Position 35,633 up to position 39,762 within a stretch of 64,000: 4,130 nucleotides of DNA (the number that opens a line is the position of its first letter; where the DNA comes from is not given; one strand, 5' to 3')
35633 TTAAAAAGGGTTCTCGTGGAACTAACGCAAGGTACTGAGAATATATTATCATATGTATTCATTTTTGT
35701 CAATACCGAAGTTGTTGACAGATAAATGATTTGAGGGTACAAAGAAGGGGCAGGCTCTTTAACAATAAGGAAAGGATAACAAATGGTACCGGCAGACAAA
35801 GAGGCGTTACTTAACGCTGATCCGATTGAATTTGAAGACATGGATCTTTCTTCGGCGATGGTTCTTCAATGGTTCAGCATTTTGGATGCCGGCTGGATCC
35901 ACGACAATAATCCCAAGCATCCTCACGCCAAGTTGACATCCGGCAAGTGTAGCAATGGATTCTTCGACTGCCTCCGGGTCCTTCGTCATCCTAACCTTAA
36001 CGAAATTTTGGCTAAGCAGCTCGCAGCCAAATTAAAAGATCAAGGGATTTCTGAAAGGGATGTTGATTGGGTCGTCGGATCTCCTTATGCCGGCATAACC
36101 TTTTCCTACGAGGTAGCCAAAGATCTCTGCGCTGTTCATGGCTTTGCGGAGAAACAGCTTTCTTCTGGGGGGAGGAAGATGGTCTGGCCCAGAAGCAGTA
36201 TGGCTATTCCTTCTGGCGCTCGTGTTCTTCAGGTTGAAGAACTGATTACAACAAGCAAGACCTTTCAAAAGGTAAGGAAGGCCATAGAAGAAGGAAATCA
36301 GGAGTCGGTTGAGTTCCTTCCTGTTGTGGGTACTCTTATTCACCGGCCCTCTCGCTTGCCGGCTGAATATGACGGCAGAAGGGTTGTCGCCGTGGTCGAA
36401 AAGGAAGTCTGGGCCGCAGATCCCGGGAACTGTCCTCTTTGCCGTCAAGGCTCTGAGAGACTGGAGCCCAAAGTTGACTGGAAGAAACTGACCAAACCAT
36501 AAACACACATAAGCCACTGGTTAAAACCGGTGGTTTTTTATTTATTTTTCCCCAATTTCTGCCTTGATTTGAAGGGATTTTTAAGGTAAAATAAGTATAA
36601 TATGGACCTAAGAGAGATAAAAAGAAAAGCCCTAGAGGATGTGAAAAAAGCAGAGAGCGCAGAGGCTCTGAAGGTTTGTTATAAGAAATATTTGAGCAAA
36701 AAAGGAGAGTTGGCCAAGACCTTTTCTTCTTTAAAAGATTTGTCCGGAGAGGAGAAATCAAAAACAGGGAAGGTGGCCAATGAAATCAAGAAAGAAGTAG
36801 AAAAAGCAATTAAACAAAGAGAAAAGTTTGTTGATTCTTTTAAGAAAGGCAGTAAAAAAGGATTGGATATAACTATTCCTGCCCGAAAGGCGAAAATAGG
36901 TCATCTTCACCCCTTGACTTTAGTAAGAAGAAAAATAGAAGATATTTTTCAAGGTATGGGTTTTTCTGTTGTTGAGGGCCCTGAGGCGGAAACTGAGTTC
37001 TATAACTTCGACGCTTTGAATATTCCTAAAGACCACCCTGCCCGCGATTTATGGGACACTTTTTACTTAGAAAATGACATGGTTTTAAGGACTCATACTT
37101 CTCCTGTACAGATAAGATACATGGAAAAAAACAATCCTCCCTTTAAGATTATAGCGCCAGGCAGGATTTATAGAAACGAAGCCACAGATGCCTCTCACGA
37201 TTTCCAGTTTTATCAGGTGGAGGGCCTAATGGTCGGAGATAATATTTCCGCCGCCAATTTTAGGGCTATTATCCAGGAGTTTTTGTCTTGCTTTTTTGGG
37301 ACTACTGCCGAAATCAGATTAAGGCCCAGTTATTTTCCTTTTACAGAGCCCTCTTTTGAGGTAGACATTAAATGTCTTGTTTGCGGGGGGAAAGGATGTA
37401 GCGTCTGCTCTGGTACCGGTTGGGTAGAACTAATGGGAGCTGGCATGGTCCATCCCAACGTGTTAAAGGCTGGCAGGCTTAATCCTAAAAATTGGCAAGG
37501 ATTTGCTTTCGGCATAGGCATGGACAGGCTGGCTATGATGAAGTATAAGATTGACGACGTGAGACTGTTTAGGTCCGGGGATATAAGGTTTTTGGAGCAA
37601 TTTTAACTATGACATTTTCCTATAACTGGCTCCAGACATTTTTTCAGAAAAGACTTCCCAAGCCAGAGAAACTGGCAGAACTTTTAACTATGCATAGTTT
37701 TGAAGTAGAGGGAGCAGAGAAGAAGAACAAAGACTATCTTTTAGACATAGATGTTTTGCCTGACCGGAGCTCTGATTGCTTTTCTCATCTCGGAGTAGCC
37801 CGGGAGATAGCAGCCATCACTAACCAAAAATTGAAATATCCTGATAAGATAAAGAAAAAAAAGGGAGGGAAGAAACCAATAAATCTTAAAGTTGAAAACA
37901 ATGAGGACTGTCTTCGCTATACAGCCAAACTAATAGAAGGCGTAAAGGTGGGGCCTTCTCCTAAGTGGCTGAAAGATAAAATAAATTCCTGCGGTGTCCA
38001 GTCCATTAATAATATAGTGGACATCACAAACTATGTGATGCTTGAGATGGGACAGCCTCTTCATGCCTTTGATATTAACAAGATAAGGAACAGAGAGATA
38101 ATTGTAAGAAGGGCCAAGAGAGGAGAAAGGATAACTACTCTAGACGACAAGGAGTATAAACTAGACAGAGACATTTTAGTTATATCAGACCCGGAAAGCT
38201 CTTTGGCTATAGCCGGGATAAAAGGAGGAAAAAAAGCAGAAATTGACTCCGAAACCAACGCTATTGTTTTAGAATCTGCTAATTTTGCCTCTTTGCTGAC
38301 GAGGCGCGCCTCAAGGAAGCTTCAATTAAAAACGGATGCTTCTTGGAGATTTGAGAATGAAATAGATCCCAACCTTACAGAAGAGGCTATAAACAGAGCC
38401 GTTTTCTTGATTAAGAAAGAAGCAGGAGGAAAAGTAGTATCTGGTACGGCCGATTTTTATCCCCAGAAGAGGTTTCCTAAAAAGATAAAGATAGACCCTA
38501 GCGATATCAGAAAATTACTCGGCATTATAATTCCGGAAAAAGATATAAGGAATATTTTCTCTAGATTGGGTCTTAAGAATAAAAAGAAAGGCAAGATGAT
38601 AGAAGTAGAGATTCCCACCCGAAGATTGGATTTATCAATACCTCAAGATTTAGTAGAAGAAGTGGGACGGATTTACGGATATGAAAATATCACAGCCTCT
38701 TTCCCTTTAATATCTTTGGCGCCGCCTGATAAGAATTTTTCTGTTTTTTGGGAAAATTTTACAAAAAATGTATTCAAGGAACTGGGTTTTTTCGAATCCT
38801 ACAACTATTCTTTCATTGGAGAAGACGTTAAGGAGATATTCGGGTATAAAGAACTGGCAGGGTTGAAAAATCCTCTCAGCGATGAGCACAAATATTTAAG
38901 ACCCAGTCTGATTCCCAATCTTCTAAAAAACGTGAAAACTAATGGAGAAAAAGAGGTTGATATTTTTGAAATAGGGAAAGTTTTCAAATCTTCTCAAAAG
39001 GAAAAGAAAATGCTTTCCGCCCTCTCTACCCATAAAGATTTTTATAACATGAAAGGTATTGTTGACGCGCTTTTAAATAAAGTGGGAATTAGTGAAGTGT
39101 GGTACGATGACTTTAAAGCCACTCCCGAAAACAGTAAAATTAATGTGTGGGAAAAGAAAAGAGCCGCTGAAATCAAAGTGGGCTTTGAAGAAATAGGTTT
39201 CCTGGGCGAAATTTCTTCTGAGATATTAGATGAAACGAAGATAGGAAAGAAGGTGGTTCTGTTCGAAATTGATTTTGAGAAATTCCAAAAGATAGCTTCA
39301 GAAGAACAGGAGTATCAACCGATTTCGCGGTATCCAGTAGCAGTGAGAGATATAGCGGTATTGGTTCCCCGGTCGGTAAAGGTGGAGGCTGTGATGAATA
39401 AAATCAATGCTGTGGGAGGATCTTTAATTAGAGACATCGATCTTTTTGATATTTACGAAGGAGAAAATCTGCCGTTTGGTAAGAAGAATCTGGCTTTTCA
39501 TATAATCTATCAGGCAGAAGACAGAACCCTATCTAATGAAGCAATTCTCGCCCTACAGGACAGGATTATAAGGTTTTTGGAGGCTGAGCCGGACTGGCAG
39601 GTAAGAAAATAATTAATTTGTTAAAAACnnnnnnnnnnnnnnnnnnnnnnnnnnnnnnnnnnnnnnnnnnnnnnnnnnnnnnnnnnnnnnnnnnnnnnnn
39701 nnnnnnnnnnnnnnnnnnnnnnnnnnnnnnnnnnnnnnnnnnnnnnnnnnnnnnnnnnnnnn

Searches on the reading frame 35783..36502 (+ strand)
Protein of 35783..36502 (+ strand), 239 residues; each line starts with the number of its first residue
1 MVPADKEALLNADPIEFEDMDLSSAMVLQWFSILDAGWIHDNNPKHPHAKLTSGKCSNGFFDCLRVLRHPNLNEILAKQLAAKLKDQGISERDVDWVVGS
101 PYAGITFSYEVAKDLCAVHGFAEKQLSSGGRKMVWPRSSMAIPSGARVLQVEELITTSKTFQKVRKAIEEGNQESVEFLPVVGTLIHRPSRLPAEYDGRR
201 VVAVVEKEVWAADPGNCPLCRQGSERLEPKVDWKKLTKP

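Call 53: search_protein_families(library=pfam, proteins=[window:35783-36502:+], max_evalue=0.001)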
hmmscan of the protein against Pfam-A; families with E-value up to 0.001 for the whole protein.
window:35783-36502:+ (239 aa): 1 family
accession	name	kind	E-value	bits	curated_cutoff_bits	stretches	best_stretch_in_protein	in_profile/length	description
PF00156.33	Pribosyltran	-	3.1e-05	23.8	26.3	1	74-193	12-131/158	Phosphoribosyl transferase domain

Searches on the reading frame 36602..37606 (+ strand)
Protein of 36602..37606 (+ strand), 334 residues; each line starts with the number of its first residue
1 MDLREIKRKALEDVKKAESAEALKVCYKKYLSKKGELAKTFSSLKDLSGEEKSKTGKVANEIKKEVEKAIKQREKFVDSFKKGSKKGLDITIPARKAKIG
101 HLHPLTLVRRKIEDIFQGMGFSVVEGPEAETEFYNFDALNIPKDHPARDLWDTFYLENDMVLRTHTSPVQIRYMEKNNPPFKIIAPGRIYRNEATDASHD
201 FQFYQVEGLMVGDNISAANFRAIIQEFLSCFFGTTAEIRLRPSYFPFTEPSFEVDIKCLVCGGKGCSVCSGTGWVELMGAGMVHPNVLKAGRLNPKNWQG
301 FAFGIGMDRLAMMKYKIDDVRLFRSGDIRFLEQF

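Call 53: search_protein_families(library=pfam, proteins=[window:36602-37606:+], max_evalue=0.001)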
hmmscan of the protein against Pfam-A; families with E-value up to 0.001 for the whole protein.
window:36602-37606:+ (334 aa): 2 families
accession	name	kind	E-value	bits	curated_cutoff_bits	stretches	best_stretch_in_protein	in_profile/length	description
PF01409.25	tRNA-synt_2d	-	3.7e-98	328.3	19.8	1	88-334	2-246/246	tRNA synthetases class II core domain (F)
PF02912.23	Phe_tRNA-synt_N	-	3.3e-14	53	22.3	1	19-75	2-58/69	Aminoacyl tRNA synthetase class II, N-terminal domain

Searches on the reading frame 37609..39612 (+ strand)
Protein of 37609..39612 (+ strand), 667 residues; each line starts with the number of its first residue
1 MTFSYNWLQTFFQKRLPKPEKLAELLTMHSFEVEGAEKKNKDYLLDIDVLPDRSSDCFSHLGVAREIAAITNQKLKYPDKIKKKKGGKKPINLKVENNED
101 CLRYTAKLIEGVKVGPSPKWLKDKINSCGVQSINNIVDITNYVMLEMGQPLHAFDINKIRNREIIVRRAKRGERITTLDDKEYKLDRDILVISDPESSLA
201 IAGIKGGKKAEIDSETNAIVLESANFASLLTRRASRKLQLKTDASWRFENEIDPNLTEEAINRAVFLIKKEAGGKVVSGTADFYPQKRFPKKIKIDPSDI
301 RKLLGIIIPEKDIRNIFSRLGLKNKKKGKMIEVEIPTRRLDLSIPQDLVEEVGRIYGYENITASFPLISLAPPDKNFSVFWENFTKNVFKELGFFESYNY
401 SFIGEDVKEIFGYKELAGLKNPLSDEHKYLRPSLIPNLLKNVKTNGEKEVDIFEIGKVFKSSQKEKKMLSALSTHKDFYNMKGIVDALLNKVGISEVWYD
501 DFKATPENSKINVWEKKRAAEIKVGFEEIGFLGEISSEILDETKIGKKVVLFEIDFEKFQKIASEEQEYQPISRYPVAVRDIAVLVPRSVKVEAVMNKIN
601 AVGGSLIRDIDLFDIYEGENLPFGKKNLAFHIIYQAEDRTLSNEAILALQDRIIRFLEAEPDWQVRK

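Call 53: search_protein_families(library=pfam, proteins=[window:37609-39612:+], max_evalue=0.001)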
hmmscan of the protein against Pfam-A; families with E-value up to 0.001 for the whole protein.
window:37609-39612:+ (667 aa): 4 families
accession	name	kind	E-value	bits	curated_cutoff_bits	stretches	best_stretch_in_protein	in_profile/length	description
PF03483.22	B3_4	-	8.5e-63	211.5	29.3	1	101-271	2-172/174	B3/4 domain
PF17759.6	tRNA_synthFbeta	-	7.3e-35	120.8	22.4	1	363-556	3-214/214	Phenylalanyl tRNA synthetase beta chain CLM domain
PF03147.19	FDX-ACB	-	2.2e-24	86.2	31.1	1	573-666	1-94/94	Ferredoxin-fold anticodon binding domain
PF03484.21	B5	-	2.4e-20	72.9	28.6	1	293-358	1-67/67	tRNA synthetase B5 domain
